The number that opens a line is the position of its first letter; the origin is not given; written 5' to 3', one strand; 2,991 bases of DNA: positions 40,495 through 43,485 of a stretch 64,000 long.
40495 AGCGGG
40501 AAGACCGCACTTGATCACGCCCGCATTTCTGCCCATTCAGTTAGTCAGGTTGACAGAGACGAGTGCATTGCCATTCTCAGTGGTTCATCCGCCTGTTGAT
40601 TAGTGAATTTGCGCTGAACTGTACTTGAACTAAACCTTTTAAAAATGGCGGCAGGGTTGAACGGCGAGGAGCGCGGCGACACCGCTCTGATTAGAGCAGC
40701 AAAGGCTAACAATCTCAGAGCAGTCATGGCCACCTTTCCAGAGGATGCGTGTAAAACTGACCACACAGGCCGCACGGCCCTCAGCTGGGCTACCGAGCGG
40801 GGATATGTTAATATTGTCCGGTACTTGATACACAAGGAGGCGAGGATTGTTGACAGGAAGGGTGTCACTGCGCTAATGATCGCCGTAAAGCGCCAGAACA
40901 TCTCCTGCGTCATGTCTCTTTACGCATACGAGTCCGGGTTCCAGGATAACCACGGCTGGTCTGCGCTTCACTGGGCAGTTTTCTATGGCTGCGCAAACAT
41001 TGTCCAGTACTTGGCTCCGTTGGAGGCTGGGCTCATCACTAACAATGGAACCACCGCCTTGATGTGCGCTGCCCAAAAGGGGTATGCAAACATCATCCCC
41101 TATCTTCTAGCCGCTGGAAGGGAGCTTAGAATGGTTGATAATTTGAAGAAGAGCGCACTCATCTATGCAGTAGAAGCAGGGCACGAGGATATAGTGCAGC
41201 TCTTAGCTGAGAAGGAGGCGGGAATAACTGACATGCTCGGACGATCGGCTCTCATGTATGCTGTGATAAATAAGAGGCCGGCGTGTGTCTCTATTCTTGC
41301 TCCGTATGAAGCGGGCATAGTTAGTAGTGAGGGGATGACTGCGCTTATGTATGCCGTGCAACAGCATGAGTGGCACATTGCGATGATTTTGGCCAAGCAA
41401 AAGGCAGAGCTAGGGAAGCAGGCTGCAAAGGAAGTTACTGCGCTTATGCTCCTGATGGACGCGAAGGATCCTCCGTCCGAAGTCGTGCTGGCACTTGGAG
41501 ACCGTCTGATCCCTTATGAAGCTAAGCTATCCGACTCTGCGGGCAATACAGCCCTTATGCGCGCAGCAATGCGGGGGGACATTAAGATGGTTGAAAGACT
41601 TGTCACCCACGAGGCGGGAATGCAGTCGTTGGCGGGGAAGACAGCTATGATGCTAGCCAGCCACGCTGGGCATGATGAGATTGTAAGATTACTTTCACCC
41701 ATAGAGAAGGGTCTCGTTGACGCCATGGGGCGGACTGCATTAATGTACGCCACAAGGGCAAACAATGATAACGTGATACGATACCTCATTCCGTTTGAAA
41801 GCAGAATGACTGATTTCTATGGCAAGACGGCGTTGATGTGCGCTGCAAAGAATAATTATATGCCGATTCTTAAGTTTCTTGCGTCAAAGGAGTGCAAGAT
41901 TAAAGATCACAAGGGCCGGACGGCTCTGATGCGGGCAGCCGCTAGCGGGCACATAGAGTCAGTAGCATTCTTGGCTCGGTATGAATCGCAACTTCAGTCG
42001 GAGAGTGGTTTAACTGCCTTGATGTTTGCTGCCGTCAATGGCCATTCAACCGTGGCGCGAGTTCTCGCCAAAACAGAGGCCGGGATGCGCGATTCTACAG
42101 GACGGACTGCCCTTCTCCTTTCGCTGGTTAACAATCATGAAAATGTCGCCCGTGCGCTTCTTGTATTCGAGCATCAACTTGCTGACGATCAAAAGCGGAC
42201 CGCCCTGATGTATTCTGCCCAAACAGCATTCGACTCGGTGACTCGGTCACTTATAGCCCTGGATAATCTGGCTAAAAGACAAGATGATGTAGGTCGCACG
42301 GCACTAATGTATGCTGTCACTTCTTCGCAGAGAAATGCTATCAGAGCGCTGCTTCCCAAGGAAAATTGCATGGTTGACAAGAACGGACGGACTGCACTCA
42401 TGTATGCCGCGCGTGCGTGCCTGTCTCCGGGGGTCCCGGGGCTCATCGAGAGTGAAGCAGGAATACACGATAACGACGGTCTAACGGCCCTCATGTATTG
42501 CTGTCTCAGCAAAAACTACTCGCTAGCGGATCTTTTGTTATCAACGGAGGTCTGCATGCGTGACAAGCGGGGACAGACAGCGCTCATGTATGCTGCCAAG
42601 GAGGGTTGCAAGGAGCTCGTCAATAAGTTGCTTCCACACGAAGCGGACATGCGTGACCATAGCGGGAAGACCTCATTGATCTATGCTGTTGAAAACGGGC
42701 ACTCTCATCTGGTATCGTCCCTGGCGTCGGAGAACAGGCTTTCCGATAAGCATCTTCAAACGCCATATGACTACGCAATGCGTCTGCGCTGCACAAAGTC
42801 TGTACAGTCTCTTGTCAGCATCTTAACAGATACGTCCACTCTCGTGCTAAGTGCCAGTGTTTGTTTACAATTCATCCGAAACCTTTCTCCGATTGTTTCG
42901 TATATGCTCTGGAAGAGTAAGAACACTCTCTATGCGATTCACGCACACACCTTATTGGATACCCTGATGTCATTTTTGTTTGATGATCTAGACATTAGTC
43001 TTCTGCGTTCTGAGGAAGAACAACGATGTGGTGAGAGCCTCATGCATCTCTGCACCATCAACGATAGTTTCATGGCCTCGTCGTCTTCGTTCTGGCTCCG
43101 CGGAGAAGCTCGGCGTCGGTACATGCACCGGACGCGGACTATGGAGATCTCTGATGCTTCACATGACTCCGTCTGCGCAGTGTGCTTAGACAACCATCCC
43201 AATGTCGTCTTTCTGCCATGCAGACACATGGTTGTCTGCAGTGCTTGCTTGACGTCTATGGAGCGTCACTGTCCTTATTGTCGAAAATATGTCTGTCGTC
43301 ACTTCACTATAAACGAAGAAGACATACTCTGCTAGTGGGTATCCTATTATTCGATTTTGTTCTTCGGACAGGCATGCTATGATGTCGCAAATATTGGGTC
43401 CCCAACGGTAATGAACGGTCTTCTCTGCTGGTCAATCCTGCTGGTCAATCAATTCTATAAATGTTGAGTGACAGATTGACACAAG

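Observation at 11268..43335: Three paralogous ANK + C-terminal C3HC4 RING (MIB/IAP-type) E3-ligase-like genes, two of which bracket the NEK-ankyrin array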

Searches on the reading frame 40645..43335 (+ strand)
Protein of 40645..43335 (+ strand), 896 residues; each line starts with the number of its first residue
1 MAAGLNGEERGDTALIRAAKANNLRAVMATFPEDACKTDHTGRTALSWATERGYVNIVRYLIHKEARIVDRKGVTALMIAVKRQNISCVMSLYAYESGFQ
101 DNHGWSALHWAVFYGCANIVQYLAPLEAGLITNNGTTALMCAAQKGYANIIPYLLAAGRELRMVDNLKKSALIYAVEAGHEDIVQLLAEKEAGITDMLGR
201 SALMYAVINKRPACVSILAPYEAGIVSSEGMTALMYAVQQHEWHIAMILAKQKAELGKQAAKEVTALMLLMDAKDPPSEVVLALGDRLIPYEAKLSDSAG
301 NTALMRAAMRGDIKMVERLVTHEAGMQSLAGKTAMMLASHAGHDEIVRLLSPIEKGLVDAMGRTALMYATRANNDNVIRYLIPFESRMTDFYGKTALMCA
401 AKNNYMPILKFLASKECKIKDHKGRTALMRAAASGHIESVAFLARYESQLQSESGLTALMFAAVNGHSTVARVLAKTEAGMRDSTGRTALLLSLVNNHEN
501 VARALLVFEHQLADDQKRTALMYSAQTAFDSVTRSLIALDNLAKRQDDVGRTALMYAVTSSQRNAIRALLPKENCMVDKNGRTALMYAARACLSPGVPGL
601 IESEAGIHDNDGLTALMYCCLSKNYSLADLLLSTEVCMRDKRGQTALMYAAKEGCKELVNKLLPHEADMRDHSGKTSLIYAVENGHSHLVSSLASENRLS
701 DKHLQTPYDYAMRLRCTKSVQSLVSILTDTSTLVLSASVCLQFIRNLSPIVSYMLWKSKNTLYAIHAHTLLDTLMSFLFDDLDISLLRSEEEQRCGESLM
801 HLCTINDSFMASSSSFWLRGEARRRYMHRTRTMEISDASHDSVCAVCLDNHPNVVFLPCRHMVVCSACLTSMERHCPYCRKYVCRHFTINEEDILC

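Call 6: search_protein_families(library=pfam, proteins=[window:40645-43335:+], max_evalue=0.01)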
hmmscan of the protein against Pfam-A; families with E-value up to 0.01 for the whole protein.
window:40645-43335:+ (896 aa): 10 families
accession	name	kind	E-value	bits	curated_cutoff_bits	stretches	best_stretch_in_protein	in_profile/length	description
PF12796.13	Ank_2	-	1.5e-123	404.1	27.3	11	349-420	16-87/90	Ankyrin repeats (3 copies)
PF00023.36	Ank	-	8.1e-74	239.8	21.1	3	643-669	2-28/33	Ankyrin repeat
PF13637.12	Ank_4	-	3.9e-53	176.7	22.7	5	647-690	1-46/50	Ankyrin repeats (many copies)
PF13606.12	Ank_3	-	8.2e-53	169.8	22.3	0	103-124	1-22/30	Ankyrin repeat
PF13857.12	Ank_5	-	5.7e-45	151.3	27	4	639-681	12-56/56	Ankyrin repeats (many copies)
PF13920.12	zf-C3HC4_3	-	3.2e-11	43.3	27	1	841-883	2-46/49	Zinc finger, C3HC4 type (RING finger)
PF24521.3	Ank_KRIT1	-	4.6e-11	43.1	80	1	300-351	18-66/149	KRIT1 ankyrin-repeats domain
PF23745.1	ANK_LRRK2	-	2.7e-09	37.4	27.5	0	616-694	35-113/130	LRRK2 ANK repeat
PF13639.12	zf-RING_2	-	0.00067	20.3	27.3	1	844-880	3-44/44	Ring finger domain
PF14447.12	Prok-RING_4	-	0.0013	19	27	1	844-883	1-40/46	Prokaryotic RING finger family 4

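Call 18: find_homologous_proteins(query=window:40645-43332:+, max_evalue=0.00001)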
Query window:40645-43332:+ (896 aa): 3230 proteins with E <= 0.00001 among 8000 candidates; the best 120 are listed.
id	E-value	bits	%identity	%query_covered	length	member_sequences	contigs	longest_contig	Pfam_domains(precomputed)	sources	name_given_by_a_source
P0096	9.9e-167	575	31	78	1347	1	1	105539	PF07714.24,PF00069.32,PF13606.13,PF13857.13,PF12796.14,PF00023.37,PF13637.13,PF24521.3,PF26344.1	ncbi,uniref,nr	ncbi:Kinase, NEK [Giardia lamblia P15]|uniref:Kinase, NEK n=1 Tax=Giardia intestinalis (strain P15) 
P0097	2.3e-117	412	34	43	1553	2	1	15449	PF00069.32,PF13606.13,PF13857.13,PF12796.14,PF00023.37,PF13637.13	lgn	-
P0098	2.7e-117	412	31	71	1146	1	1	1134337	PF00069.32,PF13606.13,PF13857.13,PF12796.14,PF00023.37,PF13637.13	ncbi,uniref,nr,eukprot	ncbi:Kinase, NEK [Giardia muris]|uniref:Kinase, NEK n=1 Tax=Giardia muris TaxID=5742 RepID=A0A4Z1SLQ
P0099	2.1e-113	399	30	98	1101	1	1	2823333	PF13606.13,PF13857.13,PF13920.13,PF12796.14,PF00023.37,PF13637.13,PF24521.3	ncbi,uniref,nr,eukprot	ncbi:Ankyrin repeat protein 2 [Giardia muris]|uniref:Ankyrin repeat protein 2 n=1 Tax=Giardia muris 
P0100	4.8e-113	398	30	78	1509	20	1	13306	PF13606.13,PF13857.13,PF12796.14,PF00023.37,PF13637.13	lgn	-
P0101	1.2e-112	396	29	72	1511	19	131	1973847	PF13606.13,PF13857.13,PF12796.14,PF00023.37,PF13637.13,PF24521.3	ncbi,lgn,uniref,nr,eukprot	ncbi:Ankyrin repeat protein 1 [Giardia duodenalis]|uniref:Ankyrin repeat protein 1 n=1 Tax=Giardia i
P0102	2.3e-111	392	31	76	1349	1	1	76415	PF07714.24,PF00069.32,PF13606.13,PF13857.13,PF23745.2,PF12796.14,PF00023.37,PF13637.13,PF24521.3,PF26344.1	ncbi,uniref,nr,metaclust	ncbi:Protein 21.1 [Giardia duodenalis assemblage B]|uniref:Protein 21.1 n=1 Tax=Giardia duodenalis a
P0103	4.3e-110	388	30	77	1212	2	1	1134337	PF07714.24,PF00069.32,PF13606.13,PF13857.13,PF12796.14,PF00023.37,PF13637.13,PF24521.3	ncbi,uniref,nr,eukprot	ncbi:Kinase, NEK [Giardia muris]|uniref:Kinase, NEK n=1 Tax=Giardia muris TaxID=5742 RepID=A0A4Z1SKS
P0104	4.2e-107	378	30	84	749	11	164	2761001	PF13606.13,PF13857.13,PF13920.13,PF12796.14,PF00023.37,PF13637.13,PF24521.3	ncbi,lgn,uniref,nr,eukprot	ncbi:Ankyrin repeat protein 2 [Giardia duodenalis]|uniref:Ankyrin repeat protein 2 n=1 Tax=Giardia i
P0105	2.7e-103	365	30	80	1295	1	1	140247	PF07714.24,PF00069.32,PF13606.13,PF13857.13,PF23745.2,PF12796.14,PF00023.37,PF13637.13,PF24521.3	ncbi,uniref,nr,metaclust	ncbi:Ankyrin repeat protein [Giardia duodenalis]|uniref:Ankyrin repeat protein n=1 Tax=Giardia intes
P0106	3.7e-103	365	31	76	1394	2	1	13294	PF00069.32,PF13606.13,PF13857.13,PF12796.14,PF00023.37,PF13637.13,PF24521.3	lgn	-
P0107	8.4e-103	364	28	77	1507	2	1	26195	PF13606.13,PF13857.13,PF12796.14,PF00023.37,PF13637.13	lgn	-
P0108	1.6e-102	363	29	76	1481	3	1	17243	PF13606.13,PF13857.13,PF12796.14,PF00023.37,PF13637.13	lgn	-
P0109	4.1e-102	361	30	83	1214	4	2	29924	PF07714.24,PF00069.32,PF13606.13,PF13857.13,PF12796.14,PF00023.37,PF13637.13,PF24521.3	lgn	-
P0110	8.3e-100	354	29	81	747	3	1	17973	PF13606.13,PF13857.13,PF13920.13,PF12796.14,PF00023.37,PF13637.13,PF24521.3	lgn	-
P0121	1.6e-95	340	31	67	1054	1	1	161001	PF13606.13,PF13857.13,PF13920.13,PF12796.14,PF00023.37,PF13637.13,PF24521.3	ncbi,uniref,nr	ncbi:Protein 21.1 [Giardia lamblia P15]|uniref:Protein 21.1 n=1 Tax=Giardia intestinalis (strain P15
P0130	9.6e-91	324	30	68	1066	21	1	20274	PF13606.13,PF13857.13,PF13920.13,PF12796.14,PF00023.37,PF13637.13,PF24521.3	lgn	-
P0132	2.2e-90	323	31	75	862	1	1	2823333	PF13606.13,PF13857.13,PF13920.13,PF14447.13,PF12796.14,PF00023.37,PF13637.13,PF24521.3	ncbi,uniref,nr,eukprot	ncbi:Ankyrin repeat protein 2 [Giardia muris]|uniref:Ankyrin repeat protein 2 n=1 Tax=Giardia muris 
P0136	6.4e-88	315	30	68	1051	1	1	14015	PF13606.13,PF13857.13,PF13920.13,PF12796.14,PF00023.37,PF13637.13,PF24521.3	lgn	-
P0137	1.2e-87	314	28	79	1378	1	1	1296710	PF13606.13,PF13857.13,PF13920.13,PF14447.13,PF12796.14,PF00023.37,PF13637.13,PF24521.3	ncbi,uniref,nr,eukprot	ncbi:Ankyrin repeat protein 2 [Giardia muris]|uniref:Ankyrin repeat protein 2 n=1 Tax=Giardia muris 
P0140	2.1e-87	313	32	75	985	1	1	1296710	PF13606.13,PF13857.13,PF13920.13,PF14447.13,PF12796.14,PF00023.37,PF13637.13,PF24521.3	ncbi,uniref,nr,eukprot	ncbi:Ankyrin repeat protein 2 [Giardia muris]|uniref:Ankyrin repeat protein 2 n=1 Tax=Giardia muris 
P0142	4.3e-87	312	30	68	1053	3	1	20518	PF13606.13,PF13857.13,PF13920.13,PF12796.14,PF00023.37,PF13637.13,PF24521.3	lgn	-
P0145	1.1e-86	310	30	73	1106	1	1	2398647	PF13606.13,PF13857.13,PF13920.13,PF14447.13,PF15572.11,PF12796.14,PF00023.37,PF13637.13,PF24521.3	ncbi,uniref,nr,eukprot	ncbi:Ankyrin repeat protein 2 [Giardia muris]|uniref:Ankyrin repeat protein 2 n=1 Tax=Giardia muris 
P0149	2.0e-85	306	37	47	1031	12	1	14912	PF13606.13,PF13857.13,PF13920.13,PF12796.14,PF00023.37,PF13637.13,PF24521.3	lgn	-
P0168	3.0e-79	286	32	86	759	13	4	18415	PF13606.13,PF13857.13,PF13920.13,PF14447.13,PF12796.14,PF00023.37,PF13637.13,PF24521.3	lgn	-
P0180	9.9e-76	274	29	97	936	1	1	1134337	PF13606.13,PF13857.13,PF13920.13,PF14447.13,PF12796.14,PF00023.37,PF13637.13,PF24521.3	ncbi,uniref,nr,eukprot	ncbi:Ankyrin repeat protein 2 [Giardia muris]|uniref:Ankyrin repeat protein 2 n=1 Tax=Giardia muris 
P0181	2.4e-75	273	29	94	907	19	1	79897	PF13606.13,PF13857.13,PF13920.13,PF12796.14,PF00023.37,PF13637.13,PF24521.3,PF26344.1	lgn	-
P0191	4.9e-72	262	30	94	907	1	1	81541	PF13606.13,PF13857.13,PF13920.13,PF12796.14,PF00023.37,PF13637.13,PF24521.3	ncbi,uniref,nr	ncbi:Protein 21.1 [Giardia lamblia P15]|uniref:Protein 21.1 n=1 Tax=Giardia intestinalis (strain P15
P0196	8.2e-71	258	29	85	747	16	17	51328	PF13606.13,PF13857.13,PF13920.13,PF12796.14,PF00023.37,PF13637.13,PF24521.3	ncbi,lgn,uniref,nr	ncbi:Protein 21.1 [Giardia duodenalis ATCC 50581]|uniref:Protein 21.1 n=1 Tax=Giardia intestinalis (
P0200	1.6e-69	254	28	95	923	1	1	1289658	PF13606.13,PF13857.13,PF13920.13,PF12796.14,PF00023.37,PF13637.13,PF24521.3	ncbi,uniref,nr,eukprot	ncbi:Ankyrin repeat protein 2 [Giardia muris]|uniref:Ankyrin repeat protein 2 n=1 Tax=Giardia muris 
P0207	3.6e-68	249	25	98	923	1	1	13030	PF13606.13,PF13857.13,PF13920.13,PF12796.14,PF00023.37,PF13637.13,PF24521.3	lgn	-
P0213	1.2e-67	248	29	84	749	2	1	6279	PF13606.13,PF13857.13,PF13920.13,PF12796.14,PF00023.37,PF13637.13,PF24521.3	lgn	-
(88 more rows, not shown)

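Call 21: list_cluster_members(proteins=[window:40726-43332:+, window:40876-43332:+, window:40912-43332:+, window:41062-43332:+, window:41131-43332:+, window:41233-43332:+, window:41254-43332:+, window:41335-43332:+, window:17471-18868:-, window:43985-46681:+])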
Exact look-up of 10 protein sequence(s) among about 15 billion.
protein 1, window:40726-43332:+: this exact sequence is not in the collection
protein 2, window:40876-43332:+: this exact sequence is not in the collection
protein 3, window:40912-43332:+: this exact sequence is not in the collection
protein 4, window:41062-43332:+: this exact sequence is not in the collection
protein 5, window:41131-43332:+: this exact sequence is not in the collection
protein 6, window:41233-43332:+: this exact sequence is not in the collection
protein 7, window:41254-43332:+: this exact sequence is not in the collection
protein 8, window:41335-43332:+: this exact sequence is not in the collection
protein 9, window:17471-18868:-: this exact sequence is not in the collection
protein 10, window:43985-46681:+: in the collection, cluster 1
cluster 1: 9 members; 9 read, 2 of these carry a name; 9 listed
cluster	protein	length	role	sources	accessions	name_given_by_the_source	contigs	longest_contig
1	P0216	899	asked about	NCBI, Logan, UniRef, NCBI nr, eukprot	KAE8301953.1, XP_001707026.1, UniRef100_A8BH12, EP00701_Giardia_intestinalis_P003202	DNA helicase [Giardia duodenalis] | DNA helicase n=1 Tax=Giardia intestinalis (strain ATCC 50803 / WB clone C6) TaxID=184922 ... | DNA helicase [Giardia intestinalis]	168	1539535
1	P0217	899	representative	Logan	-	-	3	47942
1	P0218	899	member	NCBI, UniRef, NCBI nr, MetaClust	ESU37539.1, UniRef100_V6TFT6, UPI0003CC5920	ATP-dependent DNA helicase [Giardia duodenalis] | ATP-dependent DNA helicase n=1 Tax=Giardia intestinalis TaxID=5741 RepID=V6TFT6_GIAIN | ATP-dependent DNA helicase [Giardia intestinalis]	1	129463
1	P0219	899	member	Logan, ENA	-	-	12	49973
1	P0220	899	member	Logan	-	-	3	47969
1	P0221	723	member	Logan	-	-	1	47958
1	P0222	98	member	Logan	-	-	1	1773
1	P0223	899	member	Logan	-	-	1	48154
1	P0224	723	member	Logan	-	-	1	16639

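Call 29: find_encoding_contigs(protein=P0104, flank=10000, max_places=1)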
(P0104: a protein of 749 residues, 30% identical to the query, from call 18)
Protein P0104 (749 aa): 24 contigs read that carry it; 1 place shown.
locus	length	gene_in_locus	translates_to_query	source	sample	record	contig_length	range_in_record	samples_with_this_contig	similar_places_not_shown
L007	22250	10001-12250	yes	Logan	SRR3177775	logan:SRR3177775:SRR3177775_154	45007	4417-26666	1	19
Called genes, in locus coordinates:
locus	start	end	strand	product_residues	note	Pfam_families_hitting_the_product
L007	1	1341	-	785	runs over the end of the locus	PF12796:Ank_2 (weak), PF13857:Ank_5 (faint), PF13606:Ank_3 (faint), PF12796:Ank_2, PF13637:Ank_4 (weak), PF00023:Ank (weak), PF13637:Ank_4, PF12796:Ank_2, +1 more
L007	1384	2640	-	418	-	PF24521:Ank_KRIT1 (faint), PF12796:Ank_2, PF12796:Ank_2, PF13857:Ank_5 (weak), PF00023:Ank (weak), PF13637:Ank_4, PF12796:Ank_2, PF13920:zf-C3HC4_3, +1 more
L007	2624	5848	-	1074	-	PF12796:Ank_2 (weak), PF13637:Ank_4 (faint), PF13857:Ank_5 (faint), PF00023:Ank (faint), PF13606:Ank_3 (faint), PF12796:Ank_2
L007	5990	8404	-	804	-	PF12796:Ank_2, PF13637:Ank_4 (faint), PF00023:Ank (faint), PF13606:Ank_3 (faint), PF13857:Ank_5 (faint), PF12796:Ank_2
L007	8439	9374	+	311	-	-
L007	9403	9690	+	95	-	-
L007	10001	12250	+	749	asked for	PF12796:Ank_2, PF12796:Ank_2, PF13637:Ank_4 (weak), PF00023:Ank (weak), PF13637:Ank_4, PF00023:Ank (weak), PF12796:Ank_2, PF13920:zf-C3HC4_3, +3 more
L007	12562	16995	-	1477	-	PF12796:Ank_2, PF13606:Ank_3 (faint), PF13637:Ank_4 (faint), PF12796:Ank_2, PF00097:zf-C3HC4 (weak), PF13639:zf-RING_2 (weak), PF13920:zf-C3HC4_3, PF14447:Prok-RING_4 (weak), +2 more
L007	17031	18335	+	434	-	-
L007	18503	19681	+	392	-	-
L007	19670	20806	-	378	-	PF24805:EIF3I, PF24814:WD40_Prp19, PF25173:Beta-prop_WDR3_1st, PF25175:Beta-prop_WDR5, PF23414:Beta-prop_EML_2, PF25174:Beta-prop_THOC3, PF23381:Beta-prop_IFT122_1st, PF24807:WD40_CDC20-Fz, +21 more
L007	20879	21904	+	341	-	-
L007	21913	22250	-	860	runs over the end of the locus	PF00999:Na_H_Exchanger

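Call 30: find_encoding_contigs(protein=P0099, flank=10000, max_places=1)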
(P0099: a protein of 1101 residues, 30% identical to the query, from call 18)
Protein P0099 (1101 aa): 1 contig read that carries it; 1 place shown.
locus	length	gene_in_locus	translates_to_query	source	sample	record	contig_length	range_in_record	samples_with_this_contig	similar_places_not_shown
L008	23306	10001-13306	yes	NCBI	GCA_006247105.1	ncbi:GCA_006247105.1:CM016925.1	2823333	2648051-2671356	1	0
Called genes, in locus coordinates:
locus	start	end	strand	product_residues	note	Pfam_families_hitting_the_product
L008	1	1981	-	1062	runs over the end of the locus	-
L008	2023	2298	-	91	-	-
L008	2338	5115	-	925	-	PF01751:Toprim, PF01131:Topoisom_bac, PF23546:Zn_ribbon_TOP3B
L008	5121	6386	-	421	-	PF03133:TTL, PF14397:ATPgrasp_ST (faint), PF14398:ATPgrasp_YheCD (weak)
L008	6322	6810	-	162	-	-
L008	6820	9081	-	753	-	-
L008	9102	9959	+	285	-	-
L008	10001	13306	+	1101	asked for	PF00023:Ank (faint), PF12796:Ank_2, PF12796:Ank_2, PF13637:Ank_4 (weak), PF12796:Ank_2, PF13637:Ank_4 (weak), PF12796:Ank_2, PF13920:zf-C3HC4_3, +3 more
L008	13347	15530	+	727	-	PF12796:Ank_2 (weak)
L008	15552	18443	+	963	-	PF00023:Ank (faint), PF12796:Ank_2, PF13606:Ank_3 (faint), PF13637:Ank_4 (faint), PF13857:Ank_5 (faint), PF12796:Ank_2 (weak)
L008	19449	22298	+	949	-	PF00884:Sulfatase, PF01663:Phosphodiest (faint)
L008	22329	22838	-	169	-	-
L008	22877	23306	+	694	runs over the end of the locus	-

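Call 31: find_encoding_contigs(protein=P0180, flank=10000, max_places=1)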
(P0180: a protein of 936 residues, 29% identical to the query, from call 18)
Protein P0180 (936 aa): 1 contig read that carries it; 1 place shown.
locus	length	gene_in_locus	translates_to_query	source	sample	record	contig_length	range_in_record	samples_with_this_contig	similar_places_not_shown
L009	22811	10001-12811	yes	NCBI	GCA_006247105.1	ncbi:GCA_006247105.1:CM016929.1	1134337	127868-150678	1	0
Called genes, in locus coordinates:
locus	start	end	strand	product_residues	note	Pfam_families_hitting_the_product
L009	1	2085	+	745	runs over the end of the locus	PF12796:Ank_2, PF12796:Ank_2 (weak), PF13857:Ank_5 (weak), PF12796:Ank_2, PF13857:Ank_5 (weak), PF00069:Pkinase, PF07714:PK_Tyr_Ser-Thr, PF14531:Kinase-like, +4 more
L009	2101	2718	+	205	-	-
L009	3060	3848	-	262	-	PF07002:Copine, PF10138:vWA-TerF-like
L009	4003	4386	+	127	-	PF00125:Histone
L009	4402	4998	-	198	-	PF04101:Glyco_tran_28_C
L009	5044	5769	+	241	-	-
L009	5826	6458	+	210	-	-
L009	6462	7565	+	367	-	PF25175:Beta-prop_WDR5 (faint), PF00400:WD40 (faint), PF12894:ANAPC4_WD40 (faint), PF13570:Beta-prop_ACSF4, PF23381:Beta-prop_IFT122_1st (weak), PF24796:WDR55 (weak), PF25174:Beta-prop_THOC3 (weak), PF25173:Beta-prop_WDR3_1st (weak), +11 more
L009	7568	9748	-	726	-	-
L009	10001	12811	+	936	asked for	PF00023:Ank (faint), PF12796:Ank_2, PF13606:Ank_3 (faint), PF13637:Ank_4 (weak), PF13857:Ank_5 (faint), PF12796:Ank_2, PF13920:zf-C3HC4_3, PF14447:Prok-RING_4 (weak), +1 more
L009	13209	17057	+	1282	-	PF00023:Ank (faint), PF13606:Ank_3 (faint), PF13857:Ank_5 (faint), PF12796:Ank_2, PF13637:Ank_4 (faint), PF12796:Ank_2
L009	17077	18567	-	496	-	PF00069:Pkinase, PF07714:PK_Tyr_Ser-Thr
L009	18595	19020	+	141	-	PF11969:DcpS_C, PF01230:HIT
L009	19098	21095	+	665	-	-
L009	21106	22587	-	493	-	PF08221:HTH_9 (faint), PF22536:WHD_POLR3C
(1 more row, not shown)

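Call 32: find_encoding_contigs(protein=P0137, flank=10000, max_places=1)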
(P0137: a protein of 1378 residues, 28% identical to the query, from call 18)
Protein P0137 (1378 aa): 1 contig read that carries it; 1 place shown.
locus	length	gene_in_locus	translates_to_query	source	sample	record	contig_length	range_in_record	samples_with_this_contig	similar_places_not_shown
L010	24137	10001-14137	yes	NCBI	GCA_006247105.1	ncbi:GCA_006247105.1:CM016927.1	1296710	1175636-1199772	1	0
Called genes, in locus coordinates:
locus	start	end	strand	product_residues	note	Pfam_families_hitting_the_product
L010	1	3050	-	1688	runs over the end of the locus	-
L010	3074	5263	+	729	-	PF00069:Pkinase, PF07714:PK_Tyr_Ser-Thr, PF12796:Ank_2, PF13637:Ank_4 (weak), PF13857:Ank_5 (weak), PF12796:Ank_2, PF13857:Ank_5 (weak), PF12796:Ank_2, +2 more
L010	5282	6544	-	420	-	PF05495:zf-CHY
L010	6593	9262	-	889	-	PF00009:GTP_EFTU, PF22042:EF-G_D2 (weak), PF03144:GTP_EFTU_D2, PF14492:EFG_III, PF03764:EFG_IV, PF00679:EFG_C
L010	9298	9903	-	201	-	PF02223:Thymidylate_kin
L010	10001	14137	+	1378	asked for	PF12796:Ank_2, PF12796:Ank_2, PF13637:Ank_4 (weak), PF12796:Ank_2, PF13637:Ank_4 (weak), PF12796:Ank_2, PF12796:Ank_2, PF13920:zf-C3HC4_3, +6 more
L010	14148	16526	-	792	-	-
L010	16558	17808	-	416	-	PF23381:Beta-prop_IFT122_1st (faint), PF23414:Beta-prop_EML_2 (faint), PF24807:WD40_CDC20-Fz (faint), PF00400:WD40 (faint), PF24817:WD40_WDHD1_1st (faint), PF24796:WDR55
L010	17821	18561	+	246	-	PF03398:Ist1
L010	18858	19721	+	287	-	-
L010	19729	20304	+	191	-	PF14913:DPCD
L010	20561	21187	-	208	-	PF00572:Ribosomal_L13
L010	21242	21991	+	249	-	-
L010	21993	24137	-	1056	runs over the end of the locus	PF01436:NHL (faint)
